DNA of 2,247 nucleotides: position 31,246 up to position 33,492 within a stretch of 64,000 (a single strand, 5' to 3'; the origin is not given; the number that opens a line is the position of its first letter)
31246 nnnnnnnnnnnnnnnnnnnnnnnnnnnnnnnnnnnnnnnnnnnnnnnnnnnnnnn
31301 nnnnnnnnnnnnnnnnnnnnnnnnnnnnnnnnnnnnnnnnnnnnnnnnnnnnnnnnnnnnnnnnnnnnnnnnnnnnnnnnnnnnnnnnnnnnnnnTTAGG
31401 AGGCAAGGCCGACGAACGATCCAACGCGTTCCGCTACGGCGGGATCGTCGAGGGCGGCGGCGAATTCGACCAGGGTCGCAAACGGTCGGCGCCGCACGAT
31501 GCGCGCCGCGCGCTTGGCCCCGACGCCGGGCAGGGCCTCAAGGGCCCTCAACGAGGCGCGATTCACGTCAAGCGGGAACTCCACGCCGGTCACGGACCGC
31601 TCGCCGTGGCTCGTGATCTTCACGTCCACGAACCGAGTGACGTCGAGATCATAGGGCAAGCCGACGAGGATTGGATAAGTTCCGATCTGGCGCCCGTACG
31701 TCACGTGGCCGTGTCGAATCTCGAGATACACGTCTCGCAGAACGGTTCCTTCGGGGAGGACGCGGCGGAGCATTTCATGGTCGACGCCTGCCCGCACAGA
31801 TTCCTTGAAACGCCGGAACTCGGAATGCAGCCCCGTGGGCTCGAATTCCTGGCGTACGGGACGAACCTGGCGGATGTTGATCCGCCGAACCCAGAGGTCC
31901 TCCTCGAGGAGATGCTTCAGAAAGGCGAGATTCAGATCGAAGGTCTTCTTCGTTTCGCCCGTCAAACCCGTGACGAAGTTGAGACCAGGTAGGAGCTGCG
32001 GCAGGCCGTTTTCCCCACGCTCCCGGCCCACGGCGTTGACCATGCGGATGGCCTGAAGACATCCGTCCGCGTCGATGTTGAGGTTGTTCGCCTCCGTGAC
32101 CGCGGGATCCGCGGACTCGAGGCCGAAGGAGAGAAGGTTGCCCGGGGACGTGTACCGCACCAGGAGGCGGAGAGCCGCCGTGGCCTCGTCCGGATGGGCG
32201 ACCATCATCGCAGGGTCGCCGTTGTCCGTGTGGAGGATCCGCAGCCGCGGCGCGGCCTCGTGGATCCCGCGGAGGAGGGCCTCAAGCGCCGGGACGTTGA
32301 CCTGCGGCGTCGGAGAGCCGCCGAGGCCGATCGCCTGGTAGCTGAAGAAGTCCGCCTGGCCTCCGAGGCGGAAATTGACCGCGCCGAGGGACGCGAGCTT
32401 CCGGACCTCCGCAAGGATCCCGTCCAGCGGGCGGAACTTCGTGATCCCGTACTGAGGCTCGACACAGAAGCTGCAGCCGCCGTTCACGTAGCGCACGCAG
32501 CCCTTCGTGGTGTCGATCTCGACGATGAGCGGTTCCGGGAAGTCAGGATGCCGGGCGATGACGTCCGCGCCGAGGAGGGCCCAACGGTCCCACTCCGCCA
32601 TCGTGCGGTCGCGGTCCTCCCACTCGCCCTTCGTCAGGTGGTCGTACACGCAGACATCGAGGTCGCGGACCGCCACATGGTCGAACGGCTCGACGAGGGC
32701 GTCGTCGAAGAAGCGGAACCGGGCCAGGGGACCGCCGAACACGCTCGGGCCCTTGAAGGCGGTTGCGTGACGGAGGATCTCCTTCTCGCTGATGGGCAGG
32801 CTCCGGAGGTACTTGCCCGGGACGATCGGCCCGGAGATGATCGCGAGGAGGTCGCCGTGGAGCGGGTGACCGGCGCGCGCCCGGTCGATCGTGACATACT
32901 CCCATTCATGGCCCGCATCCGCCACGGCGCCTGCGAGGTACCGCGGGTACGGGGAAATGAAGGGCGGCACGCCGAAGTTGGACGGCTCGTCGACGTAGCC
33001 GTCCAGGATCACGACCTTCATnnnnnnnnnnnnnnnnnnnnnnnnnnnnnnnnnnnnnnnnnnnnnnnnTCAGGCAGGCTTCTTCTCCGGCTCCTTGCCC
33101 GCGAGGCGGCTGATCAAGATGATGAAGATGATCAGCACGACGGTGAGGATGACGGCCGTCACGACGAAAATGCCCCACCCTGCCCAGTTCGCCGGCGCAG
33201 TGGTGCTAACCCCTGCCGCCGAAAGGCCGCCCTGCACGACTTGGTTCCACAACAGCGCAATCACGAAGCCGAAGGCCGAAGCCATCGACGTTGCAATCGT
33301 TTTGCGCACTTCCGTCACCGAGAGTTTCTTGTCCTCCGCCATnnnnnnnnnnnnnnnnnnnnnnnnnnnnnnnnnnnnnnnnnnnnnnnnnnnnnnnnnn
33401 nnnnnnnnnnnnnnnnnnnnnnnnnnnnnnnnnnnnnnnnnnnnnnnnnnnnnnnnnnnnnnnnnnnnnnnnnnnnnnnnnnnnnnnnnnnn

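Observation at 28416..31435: RHH / cardiolipin synthase / PHP-phosphoesterase cassette bracketed by about 104-nt direct repeats that duplicate the 3' end of a radical SAM gene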

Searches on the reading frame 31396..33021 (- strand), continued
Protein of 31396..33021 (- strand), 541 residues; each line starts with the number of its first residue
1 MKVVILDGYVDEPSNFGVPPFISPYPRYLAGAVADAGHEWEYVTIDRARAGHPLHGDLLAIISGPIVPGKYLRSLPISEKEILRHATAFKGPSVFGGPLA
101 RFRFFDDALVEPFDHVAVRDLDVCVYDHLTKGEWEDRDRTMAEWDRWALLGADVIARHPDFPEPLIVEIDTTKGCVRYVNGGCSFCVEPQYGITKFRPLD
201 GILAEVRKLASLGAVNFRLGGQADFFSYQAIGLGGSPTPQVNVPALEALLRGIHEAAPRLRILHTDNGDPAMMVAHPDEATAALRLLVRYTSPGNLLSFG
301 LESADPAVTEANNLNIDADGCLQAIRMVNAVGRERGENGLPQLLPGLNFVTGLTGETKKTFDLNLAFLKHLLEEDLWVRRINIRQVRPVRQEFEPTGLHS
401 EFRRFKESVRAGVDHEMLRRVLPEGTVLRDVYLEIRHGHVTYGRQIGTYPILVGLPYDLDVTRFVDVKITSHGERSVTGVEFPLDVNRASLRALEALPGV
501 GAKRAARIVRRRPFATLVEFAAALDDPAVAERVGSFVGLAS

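Call 80: find_encoding_contigs(protein=P0006, flank=10000, max_places=2)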
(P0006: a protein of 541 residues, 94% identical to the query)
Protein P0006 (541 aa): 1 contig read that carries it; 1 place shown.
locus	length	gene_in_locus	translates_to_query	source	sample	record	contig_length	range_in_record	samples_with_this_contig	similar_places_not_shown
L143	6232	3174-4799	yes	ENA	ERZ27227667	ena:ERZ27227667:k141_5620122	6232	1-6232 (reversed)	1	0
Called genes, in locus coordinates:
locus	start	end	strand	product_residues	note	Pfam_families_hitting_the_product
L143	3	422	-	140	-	?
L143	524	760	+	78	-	-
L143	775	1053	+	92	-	PF02597:ThiS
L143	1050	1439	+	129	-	PF02391:MoaE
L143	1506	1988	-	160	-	-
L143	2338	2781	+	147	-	PF01967:MoaC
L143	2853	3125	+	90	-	PF18898:DUF5654 (faint)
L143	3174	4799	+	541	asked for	PF04055:Radical_SAM (weak), PF12836:HHH_3 (faint)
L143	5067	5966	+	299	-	PF02811:PHP (weak), PF13263:PHP_C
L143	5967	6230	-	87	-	?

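Call 92: find_related_loci(query=window:31396-33021:-, collection=viral_contigs, flank=10000)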
Query window:31396-33021:- (541 aa) in viral_contigs; peptide patterns used: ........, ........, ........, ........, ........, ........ (x = any residue, [..] = any of these).
2 stretches matched a pattern, but none encodes a relative of the query by tblastn (E <= 1e-3).

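Call 93: find_encoding_contigs(protein=P0023, flank=10000, max_places=1)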
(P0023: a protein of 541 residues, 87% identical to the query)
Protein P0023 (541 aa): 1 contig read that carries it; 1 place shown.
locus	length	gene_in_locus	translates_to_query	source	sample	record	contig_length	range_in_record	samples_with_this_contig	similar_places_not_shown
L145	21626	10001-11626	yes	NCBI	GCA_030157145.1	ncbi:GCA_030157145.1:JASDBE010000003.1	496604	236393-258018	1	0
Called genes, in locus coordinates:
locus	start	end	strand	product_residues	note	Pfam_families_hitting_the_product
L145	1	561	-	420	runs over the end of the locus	PF02812:ELFV_dehydrog_N, PF00208:ELFV_dehydrog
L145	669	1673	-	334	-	PF00389:2-Hacid_dh, PF02826:2-Hacid_dh_C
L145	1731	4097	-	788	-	PF00317:Ribonuc_red_lgN, PF02867:Ribonuc_red_lgC, PF12637:TSCPD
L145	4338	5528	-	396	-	PF01571:GCV_T, PF08669:GCV_T_C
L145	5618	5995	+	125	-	-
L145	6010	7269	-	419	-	PF13167:GTP-bdg_N, PF16360:GTP-bdg_M, PF01926:MMR_HSR1, PF02421:FeoB_N (faint)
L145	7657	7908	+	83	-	PF02597:ThiS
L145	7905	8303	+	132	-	PF02391:MoaE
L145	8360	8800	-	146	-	-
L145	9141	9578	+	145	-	PF01967:MoaC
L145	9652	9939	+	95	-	PF18898:DUF5654 (weak)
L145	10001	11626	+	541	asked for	PF04055:Radical_SAM (weak), PF12836:HHH_3 (weak)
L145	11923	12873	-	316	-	PF12840:HTH_20 (faint), PF13404:HTH_AsnC-type (faint), PF13551:HTH_29 (faint), PF13412:HTH_24 (weak)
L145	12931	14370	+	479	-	PF13205:Big_5, PF11999:Ice_binding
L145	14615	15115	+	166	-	PF00994:MoCF_biosynth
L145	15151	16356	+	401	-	PF03453:MoeA_N, PF00994:MoCF_biosynth, PF03454:MoeA_C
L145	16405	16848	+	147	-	PF00583:Acetyltransf_1, PF13420:Acetyltransf_4 (weak), PF13673:Acetyltransf_10, PF13508:Acetyltransf_7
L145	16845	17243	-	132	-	-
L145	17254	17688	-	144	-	PF03684:UPF0179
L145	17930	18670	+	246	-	PF01163:RIO1, PF19974:TCAD9, PF01636:APH (weak)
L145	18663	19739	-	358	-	PF00465:Fe-ADH, PF13685:Fe-ADH_2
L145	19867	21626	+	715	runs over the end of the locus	-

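Call 94: find_encoding_contigs(protein=P0051, flank=10000, max_places=1)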
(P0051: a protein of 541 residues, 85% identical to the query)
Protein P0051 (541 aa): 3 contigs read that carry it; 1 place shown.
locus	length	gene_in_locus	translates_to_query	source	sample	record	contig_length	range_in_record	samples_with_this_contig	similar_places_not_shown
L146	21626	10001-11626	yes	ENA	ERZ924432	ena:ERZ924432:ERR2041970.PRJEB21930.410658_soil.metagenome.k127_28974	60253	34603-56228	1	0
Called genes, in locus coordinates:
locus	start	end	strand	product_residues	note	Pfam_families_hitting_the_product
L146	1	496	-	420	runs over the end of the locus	PF02812:ELFV_dehydrog_N, PF00208:ELFV_dehydrog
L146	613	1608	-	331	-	PF00389:2-Hacid_dh, PF02826:2-Hacid_dh_C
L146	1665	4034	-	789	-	PF00317:Ribonuc_red_lgN, PF02867:Ribonuc_red_lgC, PF12637:TSCPD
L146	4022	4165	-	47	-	-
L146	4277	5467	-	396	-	PF01571:GCV_T, PF08669:GCV_T_C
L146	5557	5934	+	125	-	PF11433:DUF3198 (weak)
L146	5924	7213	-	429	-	PF13167:GTP-bdg_N, PF16360:GTP-bdg_M, PF03193:RsgA_GTPase (faint), PF01926:MMR_HSR1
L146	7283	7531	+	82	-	-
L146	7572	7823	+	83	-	PF02597:ThiS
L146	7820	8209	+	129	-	PF02391:MoaE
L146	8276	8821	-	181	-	-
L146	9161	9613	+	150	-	PF01967:MoaC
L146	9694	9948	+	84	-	PF18898:DUF5654 (faint)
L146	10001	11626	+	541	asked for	PF04055:Radical_SAM (weak), PF12836:HHH_3 (weak), PF14520:HHH_5 (faint)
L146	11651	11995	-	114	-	-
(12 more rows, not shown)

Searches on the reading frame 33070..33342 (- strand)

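Call 6: search_protein_families(library=pfam, proteins=[window:33070-33342:-], max_evalue=0.01)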
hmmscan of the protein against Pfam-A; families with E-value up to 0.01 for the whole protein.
window:33070-33342:- (90 aa): 2 families
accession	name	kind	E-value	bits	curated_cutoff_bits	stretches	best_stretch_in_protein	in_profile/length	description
PF18898.5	DUF5654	-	3.3e-12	46.6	23.8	1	10-83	3-70/71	Family of unknown function (DUF5654)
PF07332.16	Phage_holin_3_6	-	0.0019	18.7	28.4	1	10-85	24-99/116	Putative Actinobacterial Holin-X, holin superfamily III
